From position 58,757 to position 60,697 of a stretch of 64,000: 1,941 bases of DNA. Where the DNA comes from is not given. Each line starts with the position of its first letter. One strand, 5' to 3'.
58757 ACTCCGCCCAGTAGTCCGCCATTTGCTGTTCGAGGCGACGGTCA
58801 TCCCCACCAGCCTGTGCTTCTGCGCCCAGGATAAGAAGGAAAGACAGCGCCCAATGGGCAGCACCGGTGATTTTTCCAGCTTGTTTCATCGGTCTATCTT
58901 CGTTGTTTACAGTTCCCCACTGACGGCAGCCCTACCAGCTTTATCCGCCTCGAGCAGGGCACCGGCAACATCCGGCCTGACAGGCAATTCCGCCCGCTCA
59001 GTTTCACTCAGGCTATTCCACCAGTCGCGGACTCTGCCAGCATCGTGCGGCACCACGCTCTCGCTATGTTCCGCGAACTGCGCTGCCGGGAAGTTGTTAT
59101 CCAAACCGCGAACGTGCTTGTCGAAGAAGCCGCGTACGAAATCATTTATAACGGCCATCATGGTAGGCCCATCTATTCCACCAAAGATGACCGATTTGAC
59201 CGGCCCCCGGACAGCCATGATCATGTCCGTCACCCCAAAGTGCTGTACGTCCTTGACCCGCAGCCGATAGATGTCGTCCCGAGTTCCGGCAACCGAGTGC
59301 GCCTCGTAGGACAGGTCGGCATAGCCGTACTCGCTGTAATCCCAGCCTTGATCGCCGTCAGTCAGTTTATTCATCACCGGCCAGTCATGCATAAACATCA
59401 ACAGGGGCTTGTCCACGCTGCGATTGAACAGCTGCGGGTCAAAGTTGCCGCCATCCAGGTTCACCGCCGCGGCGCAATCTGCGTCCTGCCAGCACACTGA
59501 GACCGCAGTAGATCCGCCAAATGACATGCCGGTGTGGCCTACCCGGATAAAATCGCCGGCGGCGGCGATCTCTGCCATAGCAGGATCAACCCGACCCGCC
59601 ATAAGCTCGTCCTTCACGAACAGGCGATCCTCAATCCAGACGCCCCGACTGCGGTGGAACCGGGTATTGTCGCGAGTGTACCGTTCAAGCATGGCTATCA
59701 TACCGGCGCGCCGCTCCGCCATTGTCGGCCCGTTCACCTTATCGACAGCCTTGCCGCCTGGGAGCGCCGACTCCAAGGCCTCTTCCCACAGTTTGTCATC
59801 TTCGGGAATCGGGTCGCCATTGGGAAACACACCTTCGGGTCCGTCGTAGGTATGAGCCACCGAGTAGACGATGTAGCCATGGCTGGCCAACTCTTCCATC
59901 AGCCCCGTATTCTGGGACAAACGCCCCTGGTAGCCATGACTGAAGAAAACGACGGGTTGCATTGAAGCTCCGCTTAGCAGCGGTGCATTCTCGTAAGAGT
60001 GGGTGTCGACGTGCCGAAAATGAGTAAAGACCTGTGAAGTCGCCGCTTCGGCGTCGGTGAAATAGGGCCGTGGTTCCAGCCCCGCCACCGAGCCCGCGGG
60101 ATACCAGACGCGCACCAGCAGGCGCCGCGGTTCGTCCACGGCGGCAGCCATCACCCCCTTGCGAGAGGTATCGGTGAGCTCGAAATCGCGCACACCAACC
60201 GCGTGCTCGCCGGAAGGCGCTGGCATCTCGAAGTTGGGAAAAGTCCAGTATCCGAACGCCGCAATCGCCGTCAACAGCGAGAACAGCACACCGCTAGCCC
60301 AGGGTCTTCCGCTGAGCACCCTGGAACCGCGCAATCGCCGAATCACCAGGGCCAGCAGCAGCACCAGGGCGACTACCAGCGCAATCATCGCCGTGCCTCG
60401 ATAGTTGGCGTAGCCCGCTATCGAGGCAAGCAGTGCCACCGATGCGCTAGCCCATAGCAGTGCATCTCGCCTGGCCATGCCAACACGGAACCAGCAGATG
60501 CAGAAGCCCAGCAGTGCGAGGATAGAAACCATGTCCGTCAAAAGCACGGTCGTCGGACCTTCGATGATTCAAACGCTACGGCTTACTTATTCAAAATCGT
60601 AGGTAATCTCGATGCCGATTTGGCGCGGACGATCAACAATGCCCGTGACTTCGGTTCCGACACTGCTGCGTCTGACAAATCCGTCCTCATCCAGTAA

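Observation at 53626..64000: Candidate novel uptake-and-processing system: cell-surface-signalling TonB-dependent transducer coupled to four periplasm-facing hydrolases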

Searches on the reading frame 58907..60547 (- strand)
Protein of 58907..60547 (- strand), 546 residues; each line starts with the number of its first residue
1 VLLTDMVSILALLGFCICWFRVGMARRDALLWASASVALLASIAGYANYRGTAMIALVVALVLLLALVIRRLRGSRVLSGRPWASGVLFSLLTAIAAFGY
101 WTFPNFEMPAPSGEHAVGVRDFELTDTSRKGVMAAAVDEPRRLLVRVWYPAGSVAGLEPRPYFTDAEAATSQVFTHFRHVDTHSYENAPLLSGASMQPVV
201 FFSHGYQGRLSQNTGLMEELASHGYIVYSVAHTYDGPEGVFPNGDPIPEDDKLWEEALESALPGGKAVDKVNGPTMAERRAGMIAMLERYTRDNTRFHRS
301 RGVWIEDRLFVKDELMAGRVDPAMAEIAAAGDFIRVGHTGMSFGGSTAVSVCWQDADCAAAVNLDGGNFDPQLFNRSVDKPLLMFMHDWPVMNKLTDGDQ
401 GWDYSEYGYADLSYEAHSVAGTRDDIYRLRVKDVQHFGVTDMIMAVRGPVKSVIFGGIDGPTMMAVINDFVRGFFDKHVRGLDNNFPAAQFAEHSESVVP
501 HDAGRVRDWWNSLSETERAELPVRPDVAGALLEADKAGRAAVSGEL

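Call 5: search_protein_families(library=pfam, proteins=[window:58907-60547:-], max_evalue=0.01)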
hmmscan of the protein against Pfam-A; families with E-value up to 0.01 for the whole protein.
window:58907-60547:- (546 aa): 2 families
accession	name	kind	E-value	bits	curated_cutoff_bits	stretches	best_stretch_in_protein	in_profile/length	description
PF03403.19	PAF-AH_p_II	-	1.2e-09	37.7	20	1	104-232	5-135/372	Platelet-activating factor acetylhydrolase, isoform II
PF07224.18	Chlorophyllase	-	0.0076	15.5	26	1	196-227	41-72/301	Chlorophyllase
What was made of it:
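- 58907..60547 (-): Inner-membrane-anchored (four N-terminal helices) PAF-AH-like carboxylesterase-fold hydrolase. The nucleophile is in GMSFG (S342). It lacks the C-terminal cyclophilin domain found in most relatives. Pfam PAF-AH_p_II (call 5).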

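Call 6: search_protein_families(library=ncbifam, proteins=[window:58907-60547:-], max_evalue=0.01)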
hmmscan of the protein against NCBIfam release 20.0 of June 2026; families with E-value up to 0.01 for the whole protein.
window:58907-60547:- (546 aa): 0 families

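Call 10: find_homologous_proteins(query=window:58907-60547:-)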
Query window:58907-60547:- (546 aa): 629 proteins with E <= 0.001 among 8000 candidates; the best 120 are listed.
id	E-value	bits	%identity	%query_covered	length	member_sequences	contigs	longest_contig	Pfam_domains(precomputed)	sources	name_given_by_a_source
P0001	0.0e+0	1199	95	100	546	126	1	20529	PF03403.20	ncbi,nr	ncbi:MAG: hypothetical protein VYD68_04510 [Pseudomonadota bacterium]|nr:hypothetical protein [Pseud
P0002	5.1e-269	911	79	90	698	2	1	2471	PF00160.27,PF03403.20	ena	-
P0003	2.6e-265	899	71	99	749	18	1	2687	PF00160.27,PF03403.20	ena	-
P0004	1.1e-254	864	69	99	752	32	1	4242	PF00160.27,PF03403.20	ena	-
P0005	7.6e-243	825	64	99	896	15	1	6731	PF00160.27,PF03403.20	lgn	-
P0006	7.2e-160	551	48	99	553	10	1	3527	PF03403.20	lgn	-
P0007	8.0e-160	551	49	95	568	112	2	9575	PF03403.20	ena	-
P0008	9.3e-159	547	49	95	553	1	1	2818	PF03403.20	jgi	jgi:predicted dienelactone hydrolase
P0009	3.8e-158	545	48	95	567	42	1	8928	PF03403.20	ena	-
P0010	8.8e-143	495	46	94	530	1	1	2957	PF03403.20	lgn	-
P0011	4.5e-142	492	45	95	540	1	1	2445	PF03403.20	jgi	jgi:predicted dienelactone hydrolase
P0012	2.1e-140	487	45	93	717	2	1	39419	PF00160.27,PF03403.20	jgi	-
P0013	5.5e-140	485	46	93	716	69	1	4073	PF00160.27,PF03403.20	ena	-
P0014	7.2e-140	485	44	98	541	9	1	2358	PF03403.20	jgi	jgi:predicted dienelactone hydrolase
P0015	2.6e-139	483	46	96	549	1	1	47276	PF03403.20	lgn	-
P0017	2.1e-138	480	45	95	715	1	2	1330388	PF00160.27,PF03403.20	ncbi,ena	-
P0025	8.3e-132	458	47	95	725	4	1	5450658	PF00160.27,PF03403.20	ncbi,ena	-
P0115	1.1e-121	425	44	80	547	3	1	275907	PF03403.20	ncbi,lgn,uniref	ncbi:hypothetical protein [Phenylobacterium sp.]|uniref:alpha/beta hydrolase n=1 Tax=Phenylobacteriu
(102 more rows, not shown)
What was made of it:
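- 58907..60547 (-): PPIase fusions in homologues (call 10).
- The cyclophilin fusions in esterase homologues point to Xaa-Pro bonds (call 10).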

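Call 11: find_encoding_contigs(protein=P0025, flank=10000, max_places=2)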
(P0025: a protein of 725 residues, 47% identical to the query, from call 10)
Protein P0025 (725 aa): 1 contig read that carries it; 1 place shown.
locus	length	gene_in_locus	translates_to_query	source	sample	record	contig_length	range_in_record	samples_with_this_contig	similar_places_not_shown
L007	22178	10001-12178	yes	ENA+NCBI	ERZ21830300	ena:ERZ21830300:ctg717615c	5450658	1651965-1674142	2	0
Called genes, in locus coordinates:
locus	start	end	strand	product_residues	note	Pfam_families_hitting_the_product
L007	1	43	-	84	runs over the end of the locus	PF04255:DUF433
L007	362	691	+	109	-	PF21716:dnstrm_HI1420, PF01381:HTH_3 (faint)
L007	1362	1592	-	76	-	-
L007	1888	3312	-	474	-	PF01979:Amidohydro_1, PF07969:Amidohydro_3 (weak)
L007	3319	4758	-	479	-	PF01979:Amidohydro_1, PF07969:Amidohydro_3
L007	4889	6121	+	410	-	PF01979:Amidohydro_1, PF07969:Amidohydro_3 (weak)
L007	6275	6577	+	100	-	-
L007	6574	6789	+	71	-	-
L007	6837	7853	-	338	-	PF00753:Lactamase_B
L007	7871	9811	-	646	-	PF26550:Tricorn_2nd (weak), PF07676:PD40 (weak), PF26549:Tricorn_N, PF02129:Peptidase_S15 (faint), PF20434:BD-FAE, PF00326:Peptidase_S9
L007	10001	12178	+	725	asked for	PF03403:PAF-AH_p_II, PF00160:Pro_isomerase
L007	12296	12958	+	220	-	PF13468:Glyoxalase_3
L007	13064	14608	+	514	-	PF12146:Hydrolase_4 (weak), PF00561:Abhydrolase_1, PF12697:Abhydrolase_6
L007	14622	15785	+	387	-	PF09587:PGA_cap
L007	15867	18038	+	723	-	PF07715:Plug, PF00593:TonB_dep_Rec_b-barrel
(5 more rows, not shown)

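Call 12: find_encoding_contigs(protein=P0115, flank=10000, max_places=2)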
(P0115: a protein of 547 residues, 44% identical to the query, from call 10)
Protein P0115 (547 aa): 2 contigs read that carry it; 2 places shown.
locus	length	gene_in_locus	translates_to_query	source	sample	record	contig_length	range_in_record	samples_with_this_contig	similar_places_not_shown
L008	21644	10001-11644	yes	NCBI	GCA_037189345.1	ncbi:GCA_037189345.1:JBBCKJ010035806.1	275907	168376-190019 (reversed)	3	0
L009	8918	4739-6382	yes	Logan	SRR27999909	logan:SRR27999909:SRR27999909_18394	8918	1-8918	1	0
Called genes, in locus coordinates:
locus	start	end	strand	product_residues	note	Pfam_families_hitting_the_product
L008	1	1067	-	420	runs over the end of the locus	PF00083:Sugar_tr, PF07690:MFS_1, PF06779:MFS_4 (weak), PF07690:MFS_1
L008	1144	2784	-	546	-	PF00496:SBP_bac_5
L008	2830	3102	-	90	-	PF06233:Usg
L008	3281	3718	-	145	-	PF00210:Ferritin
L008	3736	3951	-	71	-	PF09834:DUF2061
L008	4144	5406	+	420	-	PF00296:Bac_luciferase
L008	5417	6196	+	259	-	PF00561:Abhydrolase_1, PF12146:Hydrolase_4, PF12697:Abhydrolase_6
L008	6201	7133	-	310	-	PF08021:FAD_binding_9, PF04954:SIP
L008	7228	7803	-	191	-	PF08123:DOT1 (weak), PF02353:CMAS (weak), PF13847:Methyltransf_31, PF08241:Methyltransf_11 (weak), PF13649:Methyltransf_25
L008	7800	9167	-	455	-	PF13520:AA_permease_2, PF00324:AA_permease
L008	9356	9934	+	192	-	PF13532:2OG-FeII_Oxy_2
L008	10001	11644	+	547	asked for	PF03403:PAF-AH_p_II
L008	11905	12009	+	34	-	-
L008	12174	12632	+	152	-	-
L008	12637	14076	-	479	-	PF02321:OEP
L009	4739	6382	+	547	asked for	PF03403:PAF-AH_p_II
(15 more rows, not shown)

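Call 13: find_encoding_contigs(protein=P0017, flank=10000, max_places=2)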
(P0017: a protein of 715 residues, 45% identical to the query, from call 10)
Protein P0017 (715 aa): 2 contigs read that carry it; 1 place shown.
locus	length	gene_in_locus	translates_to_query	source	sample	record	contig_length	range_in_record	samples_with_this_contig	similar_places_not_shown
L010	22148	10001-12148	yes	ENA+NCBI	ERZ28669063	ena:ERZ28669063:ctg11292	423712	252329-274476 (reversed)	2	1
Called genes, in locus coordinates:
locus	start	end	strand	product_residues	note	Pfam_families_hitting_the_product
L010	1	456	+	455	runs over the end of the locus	PF00209:SNF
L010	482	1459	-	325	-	PF02746:MR_MLE_N, PF13378:MR_MLE_C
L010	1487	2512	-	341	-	PF17396:DUF1611_N, PF07755:DUF1611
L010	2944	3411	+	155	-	PF07963:N_methyl (weak), PF00114:Pilin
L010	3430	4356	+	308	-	PF00756:Esterase (weak), PF20434:BD-FAE, PF00561:Abhydrolase_1 (weak), PF07859:Abhydrolase_3, PF12697:Abhydrolase_6, PF00326:Peptidase_S9 (faint)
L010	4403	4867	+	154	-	-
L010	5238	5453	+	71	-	PF01037:AsnC_trans_reg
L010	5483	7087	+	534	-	PF00501:AMP-binding, PF13193:AMP-binding_C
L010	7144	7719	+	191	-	-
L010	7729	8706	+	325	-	PF07969:Amidohydro_3 (weak), PF01979:Amidohydro_1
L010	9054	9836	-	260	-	PF00378:ECH_1, PF16113:ECH_2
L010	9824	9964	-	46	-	-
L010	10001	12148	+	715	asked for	PF03403:PAF-AH_p_II, PF00160:Pro_isomerase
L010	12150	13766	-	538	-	PF01546:Peptidase_M20, PF07687:M20_dimer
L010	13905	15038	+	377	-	PF05368:NmrA (faint), PF01370:Epimerase, PF07993:NAD_binding_4 (faint)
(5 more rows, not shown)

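Call 29: search_solved_structures(query=window:58907-60547:-, max_evalue=0.01)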
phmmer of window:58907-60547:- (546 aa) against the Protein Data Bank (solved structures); distinct sequences matched with E-value up to 0.01: 6.
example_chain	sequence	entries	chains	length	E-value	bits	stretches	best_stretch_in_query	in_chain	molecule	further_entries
5yae_A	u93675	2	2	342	2e-15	59.5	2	107-244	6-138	Esterase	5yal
5i8p_A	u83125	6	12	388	0.0015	20.2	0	106-234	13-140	Platelet-activating factor acetylhydrolase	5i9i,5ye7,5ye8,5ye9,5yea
5jad_A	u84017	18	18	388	0.0018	20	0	107-234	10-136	Platelet-activating factor acetylhydrolase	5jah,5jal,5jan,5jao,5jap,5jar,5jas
3d59_A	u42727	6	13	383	0.0019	19.9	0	107-234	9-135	Platelet-activating factor acetylhydrolase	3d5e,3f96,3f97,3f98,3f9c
6m07_A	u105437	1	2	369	0.0035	19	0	177-234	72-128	Platelet-activating factor acetylhydrolase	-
6m06_A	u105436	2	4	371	0.0035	19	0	177-234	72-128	Platelet-activating factor acetylhydrolase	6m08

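Call 32: find_encoding_contigs(protein=P0005, flank=10000, max_places=3)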
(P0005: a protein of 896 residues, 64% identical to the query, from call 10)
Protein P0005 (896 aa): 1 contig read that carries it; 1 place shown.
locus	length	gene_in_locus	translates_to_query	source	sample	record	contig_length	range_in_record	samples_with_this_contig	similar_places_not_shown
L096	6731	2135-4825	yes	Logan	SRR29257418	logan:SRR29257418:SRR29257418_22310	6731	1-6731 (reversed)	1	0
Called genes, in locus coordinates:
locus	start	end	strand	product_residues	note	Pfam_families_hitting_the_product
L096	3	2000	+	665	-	?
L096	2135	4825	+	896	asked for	PF03403:PAF-AH_p_II, PF00160:Pro_isomerase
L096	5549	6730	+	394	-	?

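Call 50: predict_structure(alignment_id=A2)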
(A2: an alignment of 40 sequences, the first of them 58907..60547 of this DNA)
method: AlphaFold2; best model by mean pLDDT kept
length: 546 residues; sequences in the alignment: 40
mean_pLDDT: 91.1   pTM: 0.91
mean pLDDT of the five models: 91.1, 90.2, 89.8, 88.8, 88.6
residues with pLDDT >= 90: 394; 70-90: 126; 50-70: 20; < 50: 6
segments of 3 or more residues with pLDDT < 50: 543-546
pLDDT, mean of each block of 10 residues (from residue 1): 96 97 92 98 96 96 96 78 95 97 95 98 95 91 97 97 93 89 98 98 89 97 98 88 88 83 58 85 89 89 95 98 97 98 94 97 90 93 89 70 77 94 96 92 93 93 98 98 98 97 94 93 77 70 43
secondary structure, 60 per line:
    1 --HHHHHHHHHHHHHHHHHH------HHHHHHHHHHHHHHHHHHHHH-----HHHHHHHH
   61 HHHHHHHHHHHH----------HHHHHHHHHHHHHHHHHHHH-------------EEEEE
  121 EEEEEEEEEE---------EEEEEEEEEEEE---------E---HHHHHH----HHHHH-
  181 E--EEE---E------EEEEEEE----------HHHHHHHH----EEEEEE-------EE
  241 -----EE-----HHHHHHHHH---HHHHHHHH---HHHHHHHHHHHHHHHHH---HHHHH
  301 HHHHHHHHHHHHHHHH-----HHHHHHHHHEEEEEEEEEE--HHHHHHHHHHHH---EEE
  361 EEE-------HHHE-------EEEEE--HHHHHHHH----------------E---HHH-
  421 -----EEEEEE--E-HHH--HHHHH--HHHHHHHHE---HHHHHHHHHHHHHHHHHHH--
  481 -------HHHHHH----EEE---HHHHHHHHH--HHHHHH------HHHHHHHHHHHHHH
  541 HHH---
elements in order: H3-20 H27-47 H53-72 H83-102 E116-130 E140-151 H165-170 H175-179 E184-186 E197-203 H214-221 E226-231 H253-261 H265-272 H276-292 H296-316 H322-330 E331-340 H343-354 E358-363 E382-386 H389-396 E426-431 H441-445 H448-455 H460-478 H488-493 E498-500 H504-512 H515-520 H527-543
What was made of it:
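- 58907..60547 (-): AF2 model with pLDDT 91 and helices 3-20, 27-47, 53-72 and 83-102 (call 50).
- Checked: This covers the signal peptides of DUF885, the amidohydrolase and S33, the four N-terminal helices of the esterase (also seen in the AF2 model, call 50), and the C-terminal membrane domain of S33.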

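Call 54: fold_search(model_id=the predicted structure, library=pdb)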
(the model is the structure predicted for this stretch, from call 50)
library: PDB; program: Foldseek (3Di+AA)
matches with E <= 10: 873; with E <= 0.001: 243
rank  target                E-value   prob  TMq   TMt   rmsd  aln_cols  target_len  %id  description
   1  5yae                  9.6e-19  1.00  0.50  0.77   5.3       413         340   23  Ferulic acid esterase from Streptomyces cinnamoneus at 2.4 A resolution (released 2017-12-06)
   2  5yal                  2.9e-18  1.00  0.50  0.77   5.3       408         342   23  Ferulic acid esterase from Streptomyces cinnamoneus at 1.5 A resolution (released 2017-12-06)
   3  3f98_A                1.4e-15  1.00  0.46  0.65   8.0       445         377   16  Crystal structure of human plasma platelet activating factor acetylhydrolase covalently inhibited by tabun (released 2009-06-23)
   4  3d5e_B                2.3e-15  1.00  0.48  0.68   6.8       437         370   16  Crystal structure of human plasma platelet activating factor acetylhydrolase covalently inhibited by paraoxon (released 2008-09-09)
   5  5jad                  3.7e-15  1.00  0.46  0.66   7.2       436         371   16  Compound binding to Human Lipoprotein-Associated Phospholipase A2 (Lp-PLA2)discovered through fragment screening (released 2016-05-25)
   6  3f96_A                6.3e-15  1.00  0.47  0.66   6.1       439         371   15  Crystal structure of human plasma platelet activating factor acetylhydrolase covalently inhibited by sarin (released 2009-06-23)
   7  5ye9_A                8.7e-15  1.00  0.45  0.64   9.7       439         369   15  The crystal structure of Lp-PLA2 in complex with a novel inhibitor (released 2018-07-25)
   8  5lz9                  1.0e-14  1.00  0.46  0.66  10.0       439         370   15  Fragment-based inhibitors of Lipoprotein associated Phospholipase A2 (released 2016-12-21)
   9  5i8p_A                1.1e-14  1.00  0.48  0.68   7.0       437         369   15  Crystal structure of LP_PLA2 in complex with novel inhibitor (released 2016-06-15)
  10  5ye8_A                1.3e-14  1.00  0.44  0.62   8.4       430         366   17  The crystal structure of Lp-PLA2 in complex with a novel inhibitor (released 2018-07-25)
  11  5i9i_A                1.5e-14  1.00  0.45  0.64   8.5       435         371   16  Crystal structure of LP_PLA2 in complex with Darapladib (released 2016-06-15)
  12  5i8p_B                1.7e-14  1.00  0.47  0.68   5.8       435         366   16  Crystal structure of LP_PLA2 in complex with novel inhibitor (released 2016-06-15)
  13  3d5e_A                1.7e-14  1.00  0.47  0.66   7.2       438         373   16  Crystal structure of human plasma platelet activating factor acetylhydrolase covalently inhibited by paraoxon (released 2008-09-09)
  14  5i9i_B                2.1e-14  1.00  0.43  0.63  10.8       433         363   16  Crystal structure of LP_PLA2 in complex with Darapladib (released 2016-06-15)
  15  5ye7_A                2.5e-14  1.00  0.45  0.64  10.4       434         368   16  The crystal structure of Lp-PLA2 in complex with a novel inhibitor (released 2018-07-25)
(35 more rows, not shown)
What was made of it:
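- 58907..60547 (-): Foldseek best matches are feruloyl esterase 5yae, then Lp-PLA2, then PETases (call 54).
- Esterase fold (call 54). Gene 3 has a lipase, PAF-AH or cutinase fold (call 54).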
